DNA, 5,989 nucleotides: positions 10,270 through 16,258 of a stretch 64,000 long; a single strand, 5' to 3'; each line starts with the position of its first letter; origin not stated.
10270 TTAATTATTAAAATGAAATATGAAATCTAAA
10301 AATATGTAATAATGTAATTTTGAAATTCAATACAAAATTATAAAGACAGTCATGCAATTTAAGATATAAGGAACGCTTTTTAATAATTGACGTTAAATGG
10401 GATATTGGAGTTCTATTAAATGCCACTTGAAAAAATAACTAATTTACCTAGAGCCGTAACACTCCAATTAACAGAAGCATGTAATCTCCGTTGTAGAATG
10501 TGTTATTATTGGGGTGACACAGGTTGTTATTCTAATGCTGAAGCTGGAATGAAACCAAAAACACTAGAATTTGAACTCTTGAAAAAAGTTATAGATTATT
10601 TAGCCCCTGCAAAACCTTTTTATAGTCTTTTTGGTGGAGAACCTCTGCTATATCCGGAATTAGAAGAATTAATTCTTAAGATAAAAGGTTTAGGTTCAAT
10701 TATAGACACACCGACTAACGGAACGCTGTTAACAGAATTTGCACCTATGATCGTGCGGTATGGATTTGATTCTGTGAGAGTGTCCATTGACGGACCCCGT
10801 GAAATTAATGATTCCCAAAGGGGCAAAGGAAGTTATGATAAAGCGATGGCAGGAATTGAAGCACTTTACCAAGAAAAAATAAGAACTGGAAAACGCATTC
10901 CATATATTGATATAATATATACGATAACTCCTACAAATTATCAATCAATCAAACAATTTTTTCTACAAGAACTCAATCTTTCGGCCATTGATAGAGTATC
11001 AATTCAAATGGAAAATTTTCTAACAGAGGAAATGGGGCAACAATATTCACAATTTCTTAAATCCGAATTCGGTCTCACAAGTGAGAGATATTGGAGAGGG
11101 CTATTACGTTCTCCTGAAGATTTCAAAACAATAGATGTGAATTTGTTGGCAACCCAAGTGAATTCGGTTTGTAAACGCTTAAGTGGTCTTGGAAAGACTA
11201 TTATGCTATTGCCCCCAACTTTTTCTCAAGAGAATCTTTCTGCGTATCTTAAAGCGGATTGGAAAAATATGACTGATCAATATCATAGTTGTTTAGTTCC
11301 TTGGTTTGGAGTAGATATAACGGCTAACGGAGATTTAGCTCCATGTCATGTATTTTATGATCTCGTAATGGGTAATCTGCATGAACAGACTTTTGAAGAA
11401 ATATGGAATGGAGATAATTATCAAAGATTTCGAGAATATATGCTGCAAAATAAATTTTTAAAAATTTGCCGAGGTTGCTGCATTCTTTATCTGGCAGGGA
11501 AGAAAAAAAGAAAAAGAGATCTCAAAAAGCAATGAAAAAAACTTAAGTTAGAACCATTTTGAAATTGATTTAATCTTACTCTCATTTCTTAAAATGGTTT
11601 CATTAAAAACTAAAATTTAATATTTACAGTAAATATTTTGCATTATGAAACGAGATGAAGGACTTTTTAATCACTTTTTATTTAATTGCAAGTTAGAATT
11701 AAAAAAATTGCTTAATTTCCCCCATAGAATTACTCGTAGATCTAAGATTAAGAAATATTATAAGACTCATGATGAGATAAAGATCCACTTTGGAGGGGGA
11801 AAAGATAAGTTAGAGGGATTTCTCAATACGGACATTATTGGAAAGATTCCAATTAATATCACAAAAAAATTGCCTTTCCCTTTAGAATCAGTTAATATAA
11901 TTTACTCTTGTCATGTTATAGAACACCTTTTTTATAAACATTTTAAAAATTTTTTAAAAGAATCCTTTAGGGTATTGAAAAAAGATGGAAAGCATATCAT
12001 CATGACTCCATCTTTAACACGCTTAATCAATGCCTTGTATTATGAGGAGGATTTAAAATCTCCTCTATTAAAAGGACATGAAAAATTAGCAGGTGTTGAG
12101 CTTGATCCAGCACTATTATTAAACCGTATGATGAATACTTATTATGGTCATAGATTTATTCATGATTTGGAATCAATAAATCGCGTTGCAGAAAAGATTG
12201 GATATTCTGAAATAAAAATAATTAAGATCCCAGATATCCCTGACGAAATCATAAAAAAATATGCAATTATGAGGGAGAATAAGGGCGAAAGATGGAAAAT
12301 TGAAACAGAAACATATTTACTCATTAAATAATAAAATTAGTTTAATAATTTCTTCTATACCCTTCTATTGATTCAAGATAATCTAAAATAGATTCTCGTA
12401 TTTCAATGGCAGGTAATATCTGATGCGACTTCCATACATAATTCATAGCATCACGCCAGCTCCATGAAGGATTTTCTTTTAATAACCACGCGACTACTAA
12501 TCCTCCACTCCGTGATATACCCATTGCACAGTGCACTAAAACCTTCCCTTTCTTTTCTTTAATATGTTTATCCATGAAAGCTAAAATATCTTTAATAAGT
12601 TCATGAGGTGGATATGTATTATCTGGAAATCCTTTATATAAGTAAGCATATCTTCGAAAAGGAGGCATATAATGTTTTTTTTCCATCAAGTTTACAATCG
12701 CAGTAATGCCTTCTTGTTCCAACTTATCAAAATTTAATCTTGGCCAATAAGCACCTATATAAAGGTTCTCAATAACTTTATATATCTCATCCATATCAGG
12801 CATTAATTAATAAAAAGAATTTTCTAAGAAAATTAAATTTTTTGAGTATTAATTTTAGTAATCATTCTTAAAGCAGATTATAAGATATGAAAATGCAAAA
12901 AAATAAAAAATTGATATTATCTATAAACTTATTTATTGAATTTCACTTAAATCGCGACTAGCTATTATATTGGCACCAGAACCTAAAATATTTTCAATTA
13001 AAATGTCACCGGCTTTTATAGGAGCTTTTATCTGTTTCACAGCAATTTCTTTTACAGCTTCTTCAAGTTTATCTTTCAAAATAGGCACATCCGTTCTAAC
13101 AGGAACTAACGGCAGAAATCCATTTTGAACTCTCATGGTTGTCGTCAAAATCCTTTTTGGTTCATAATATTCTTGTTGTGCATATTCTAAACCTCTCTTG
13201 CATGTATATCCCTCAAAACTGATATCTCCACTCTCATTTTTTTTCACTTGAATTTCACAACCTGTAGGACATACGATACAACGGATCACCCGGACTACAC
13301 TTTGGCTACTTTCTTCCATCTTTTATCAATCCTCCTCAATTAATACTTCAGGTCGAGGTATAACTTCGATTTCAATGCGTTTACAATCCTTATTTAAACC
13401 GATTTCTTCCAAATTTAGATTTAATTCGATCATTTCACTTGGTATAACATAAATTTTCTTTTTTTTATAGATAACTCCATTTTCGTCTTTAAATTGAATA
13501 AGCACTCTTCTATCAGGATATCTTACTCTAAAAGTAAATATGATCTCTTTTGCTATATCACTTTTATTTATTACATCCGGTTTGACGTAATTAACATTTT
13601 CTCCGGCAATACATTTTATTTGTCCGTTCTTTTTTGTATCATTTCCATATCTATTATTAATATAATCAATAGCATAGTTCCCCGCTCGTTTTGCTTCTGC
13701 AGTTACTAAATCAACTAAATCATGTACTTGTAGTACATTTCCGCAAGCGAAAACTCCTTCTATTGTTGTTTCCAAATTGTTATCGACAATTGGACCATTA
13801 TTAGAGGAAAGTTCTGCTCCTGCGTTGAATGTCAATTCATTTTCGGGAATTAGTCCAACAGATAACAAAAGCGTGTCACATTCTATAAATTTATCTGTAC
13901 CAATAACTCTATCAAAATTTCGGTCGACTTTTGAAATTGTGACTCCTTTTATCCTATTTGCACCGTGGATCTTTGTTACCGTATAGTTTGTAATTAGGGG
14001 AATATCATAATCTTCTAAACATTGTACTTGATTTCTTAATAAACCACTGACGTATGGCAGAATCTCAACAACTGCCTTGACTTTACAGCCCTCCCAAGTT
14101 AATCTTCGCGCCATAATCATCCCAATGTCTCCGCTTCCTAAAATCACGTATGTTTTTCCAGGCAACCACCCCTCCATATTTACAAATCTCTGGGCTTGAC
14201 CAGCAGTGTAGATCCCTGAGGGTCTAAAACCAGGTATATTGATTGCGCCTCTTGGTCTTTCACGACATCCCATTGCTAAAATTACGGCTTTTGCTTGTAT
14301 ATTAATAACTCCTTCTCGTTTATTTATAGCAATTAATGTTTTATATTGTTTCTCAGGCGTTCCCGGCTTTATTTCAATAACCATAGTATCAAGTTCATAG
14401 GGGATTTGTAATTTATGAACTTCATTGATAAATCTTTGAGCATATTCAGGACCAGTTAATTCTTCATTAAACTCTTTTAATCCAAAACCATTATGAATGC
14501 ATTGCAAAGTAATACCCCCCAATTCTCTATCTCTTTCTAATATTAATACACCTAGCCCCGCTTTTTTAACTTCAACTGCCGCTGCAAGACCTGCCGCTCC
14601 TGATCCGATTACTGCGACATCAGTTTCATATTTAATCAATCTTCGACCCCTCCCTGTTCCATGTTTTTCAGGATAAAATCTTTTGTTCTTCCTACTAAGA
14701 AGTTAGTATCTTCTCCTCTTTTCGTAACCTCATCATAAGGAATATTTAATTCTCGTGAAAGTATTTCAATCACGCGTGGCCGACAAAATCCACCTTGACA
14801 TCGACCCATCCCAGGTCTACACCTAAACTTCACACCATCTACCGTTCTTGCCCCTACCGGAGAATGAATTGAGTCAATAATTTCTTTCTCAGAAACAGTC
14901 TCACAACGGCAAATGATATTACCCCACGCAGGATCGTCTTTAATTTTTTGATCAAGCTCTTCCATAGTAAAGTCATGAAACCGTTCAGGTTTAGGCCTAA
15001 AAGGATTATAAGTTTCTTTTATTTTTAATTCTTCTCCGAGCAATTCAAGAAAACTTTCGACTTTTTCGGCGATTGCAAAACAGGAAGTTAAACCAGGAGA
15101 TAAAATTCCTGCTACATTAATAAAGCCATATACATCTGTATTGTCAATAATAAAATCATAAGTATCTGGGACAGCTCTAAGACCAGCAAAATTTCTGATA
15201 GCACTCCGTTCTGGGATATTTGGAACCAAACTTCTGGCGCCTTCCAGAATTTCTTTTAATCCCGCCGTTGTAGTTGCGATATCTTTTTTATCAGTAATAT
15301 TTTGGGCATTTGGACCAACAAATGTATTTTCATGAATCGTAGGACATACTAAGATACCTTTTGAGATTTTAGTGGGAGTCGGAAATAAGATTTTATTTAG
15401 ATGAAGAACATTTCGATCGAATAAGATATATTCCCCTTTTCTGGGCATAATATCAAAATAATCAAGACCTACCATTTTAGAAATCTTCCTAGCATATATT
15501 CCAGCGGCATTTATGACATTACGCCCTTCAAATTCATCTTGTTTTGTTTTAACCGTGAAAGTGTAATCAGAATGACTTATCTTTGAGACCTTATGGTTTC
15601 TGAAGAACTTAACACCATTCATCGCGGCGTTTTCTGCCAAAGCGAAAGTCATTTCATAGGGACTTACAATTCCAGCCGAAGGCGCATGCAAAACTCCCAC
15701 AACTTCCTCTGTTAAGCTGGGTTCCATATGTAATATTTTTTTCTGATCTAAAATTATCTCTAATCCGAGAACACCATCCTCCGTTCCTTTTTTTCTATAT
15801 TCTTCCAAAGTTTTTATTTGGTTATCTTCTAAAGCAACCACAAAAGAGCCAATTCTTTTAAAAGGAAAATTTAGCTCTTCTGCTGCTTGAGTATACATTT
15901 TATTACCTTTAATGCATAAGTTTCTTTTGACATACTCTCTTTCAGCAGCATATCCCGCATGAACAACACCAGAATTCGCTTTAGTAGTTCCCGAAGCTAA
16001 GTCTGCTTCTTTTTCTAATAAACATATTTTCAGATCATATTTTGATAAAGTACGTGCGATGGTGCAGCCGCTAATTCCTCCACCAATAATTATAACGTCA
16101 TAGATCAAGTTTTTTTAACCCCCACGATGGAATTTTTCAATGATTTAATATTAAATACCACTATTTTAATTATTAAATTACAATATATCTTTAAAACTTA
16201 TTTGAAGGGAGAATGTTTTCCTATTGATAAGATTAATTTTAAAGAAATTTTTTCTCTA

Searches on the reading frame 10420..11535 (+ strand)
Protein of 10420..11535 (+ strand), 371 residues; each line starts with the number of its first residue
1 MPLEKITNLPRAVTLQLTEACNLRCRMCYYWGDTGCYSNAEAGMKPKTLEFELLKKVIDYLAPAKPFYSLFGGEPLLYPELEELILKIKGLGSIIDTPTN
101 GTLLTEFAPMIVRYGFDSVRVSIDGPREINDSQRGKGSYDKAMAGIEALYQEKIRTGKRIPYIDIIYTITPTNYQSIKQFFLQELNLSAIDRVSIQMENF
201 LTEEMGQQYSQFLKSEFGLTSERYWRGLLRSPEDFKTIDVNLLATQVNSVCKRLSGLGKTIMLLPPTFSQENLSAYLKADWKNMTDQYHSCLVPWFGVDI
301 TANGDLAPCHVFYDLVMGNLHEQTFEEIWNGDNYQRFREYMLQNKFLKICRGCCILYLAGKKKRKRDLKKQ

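Call 16: search_protein_families(library=pfam, proteins=[window:10420-11535:+], max_evalue=0.001)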
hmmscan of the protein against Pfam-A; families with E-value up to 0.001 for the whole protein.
window:10420-11535:+ (371 aa): 2 families
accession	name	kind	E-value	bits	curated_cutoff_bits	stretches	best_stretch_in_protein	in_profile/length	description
PF04055.27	Radical_SAM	-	3.5e-20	73.3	29.5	1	16-177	2-159/166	Radical SAM superfamily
PF13186.11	SPASM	-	2.5e-15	57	21.5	1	291-353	1-66/67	Iron-sulfur cluster-binding domain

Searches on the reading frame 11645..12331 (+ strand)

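Call 16: search_protein_families(library=pfam, proteins=[window:11645-12331:+], max_evalue=0.001)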
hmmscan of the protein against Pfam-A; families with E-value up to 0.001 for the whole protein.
window:11645-12331:+ (228 aa): 3 families
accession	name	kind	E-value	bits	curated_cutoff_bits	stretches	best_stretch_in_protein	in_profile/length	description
PF08241.18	Methyltransf_11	-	1.3e-07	32.6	21.2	1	74-119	52-95/95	Methyltransferase domain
PF13489.12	Methyltransf_23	-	2.4e-05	24.6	27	1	79-188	78-160/164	Methyltransferase domain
PF13649.12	Methyltransf_25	-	0.00042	21.4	27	1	74-115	56-97/97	Methyltransferase domain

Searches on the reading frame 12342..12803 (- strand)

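Call 16: search_protein_families(library=pfam, proteins=[window:12342-12803:-], max_evalue=0.001)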
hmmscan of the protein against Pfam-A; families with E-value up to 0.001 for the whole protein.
window:12342-12803:- (153 aa): 4 families
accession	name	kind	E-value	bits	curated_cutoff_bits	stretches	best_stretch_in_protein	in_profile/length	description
PF00782.25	DSPc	-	2.8e-17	63.2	33.5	1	14-142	1-130/133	Dual specificity phosphatase, catalytic domain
PF22785.1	Tc-R-P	-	1.3e-10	42.2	27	1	24-109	15-103/106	Polymorphic toxin system, DSP-PTPase phosphatase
PF00102.32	Y_phosphatase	-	1e-05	25.7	20.9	1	48-105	131-189/234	Protein-tyrosine phosphatase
PF22784.1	PTP-SAK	-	0.00035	21.1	27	1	26-108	25-110/153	Swiss Army Knife protein, DSP-PTPase phosphatase domain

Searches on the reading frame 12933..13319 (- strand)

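Call 16: search_protein_families(library=pfam, proteins=[window:12933-13319:-], max_evalue=0.001)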
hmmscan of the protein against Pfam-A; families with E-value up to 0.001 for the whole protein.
window:12933-13319:- (128 aa): 1 family
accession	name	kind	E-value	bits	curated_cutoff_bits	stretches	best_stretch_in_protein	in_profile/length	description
PF07892.16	DUF1667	-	4.8e-29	100.6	27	1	41-122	1-82/82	Protein of unknown function (DUF1667)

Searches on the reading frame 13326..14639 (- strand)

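Call 16: search_protein_families(library=pfam, proteins=[window:13326-14639:-], max_evalue=0.001)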
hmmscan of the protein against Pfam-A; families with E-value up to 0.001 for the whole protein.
window:13326-14639:- (437 aa): 11 families
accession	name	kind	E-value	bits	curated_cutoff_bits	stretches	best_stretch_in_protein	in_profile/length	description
PF07992.20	Pyr_redox_2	-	1.6e-32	113.5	26.1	1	7-305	2-280/291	Pyridine nucleotide-disulphide oxidoreductase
PF13738.12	Pyr_redox_3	-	9.6e-13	48.5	30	2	58-300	75-305/305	Pyridine nucleotide-disulphide oxidoreductase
PF00890.30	FAD_binding_2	-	3.5e-11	43.4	20.4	1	7-42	1-36/414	FAD binding domain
PF12831.13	FAD_oxidored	-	7.2e-09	35.9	27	1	7-76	1-70/416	FAD dependent oxidoreductase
PF13450.12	NAD_binding_8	-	2.8e-08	34.4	21.9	1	10-42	1-33/68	NAD(P)-binding Rossmann-like domain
PF00070.33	Pyr_redox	-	1.1e-07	32.7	22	1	165-236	3-80/82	Pyridine nucleotide-disulphide oxidoreductase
PF03486.20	HI0933_like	-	3.9e-06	26.9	50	1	7-41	2-36/244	HI0933-like protein Rossmann domain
PF01946.23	Thi4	-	4.7e-06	26.4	26.2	1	5-42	17-55/235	Thi4 family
PF01266.30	DAO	-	2.8e-05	24.3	27.9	1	7-42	1-37/353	FAD dependent oxidoreductase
PF01494.25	FAD_binding_3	-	4.6e-05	23.3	22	1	5-39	1-35/349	FAD binding domain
PF02826.25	2-Hacid_dh_C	-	0.00098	19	25.1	0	156-190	31-65/178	D-isomer specific 2-hydroxyacid dehydrogenase, NAD binding domain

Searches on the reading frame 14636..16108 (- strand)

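Call 16: search_protein_families(library=pfam, proteins=[window:14636-16108:-], max_evalue=0.001)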
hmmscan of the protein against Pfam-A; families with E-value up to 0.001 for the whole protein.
window:14636-16108:- (490 aa): 11 families
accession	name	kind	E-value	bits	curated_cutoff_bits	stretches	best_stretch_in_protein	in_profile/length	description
PF01266.30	DAO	-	1.8e-62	212.4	27.9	1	4-349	1-349/353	FAD dependent oxidoreductase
PF04324.20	Fer2_BFD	-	3.2e-12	47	26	1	398-451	1-49/50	BFD-like [2Fe-2S] binding domain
PF07992.20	Pyr_redox_2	-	1.3e-08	35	26.1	1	3-54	1-52/291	Pyridine nucleotide-disulphide oxidoreductase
PF13738.12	Pyr_redox_3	-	1.6e-07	31.3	30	1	161-207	91-137/305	Pyridine nucleotide-disulphide oxidoreductase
PF13450.12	NAD_binding_8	-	8.3e-07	29.6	21.9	1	7-44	1-39/68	NAD(P)-binding Rossmann-like domain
PF05834.18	Lycopene_cycl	-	1.6e-06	27.9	23.4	1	4-37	1-36/380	Lycopene cyclase protein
PF03486.20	HI0933_like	-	2.6e-06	27.5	50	0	4-39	2-37/244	HI0933-like protein Rossmann domain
PF00890.30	FAD_binding_2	-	6.7e-06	26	20.4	1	4-52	1-49/414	FAD binding domain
PF01946.23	Thi4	-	7e-06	25.9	26.2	1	3-41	18-57/235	Thi4 family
PF00070.33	Pyr_redox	-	0.00017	22.5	22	0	5-37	2-34/82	Pyridine nucleotide-disulphide oxidoreductase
PF01494.25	FAD_binding_3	-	0.00036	20.3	22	0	3-39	2-38/349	FAD binding domain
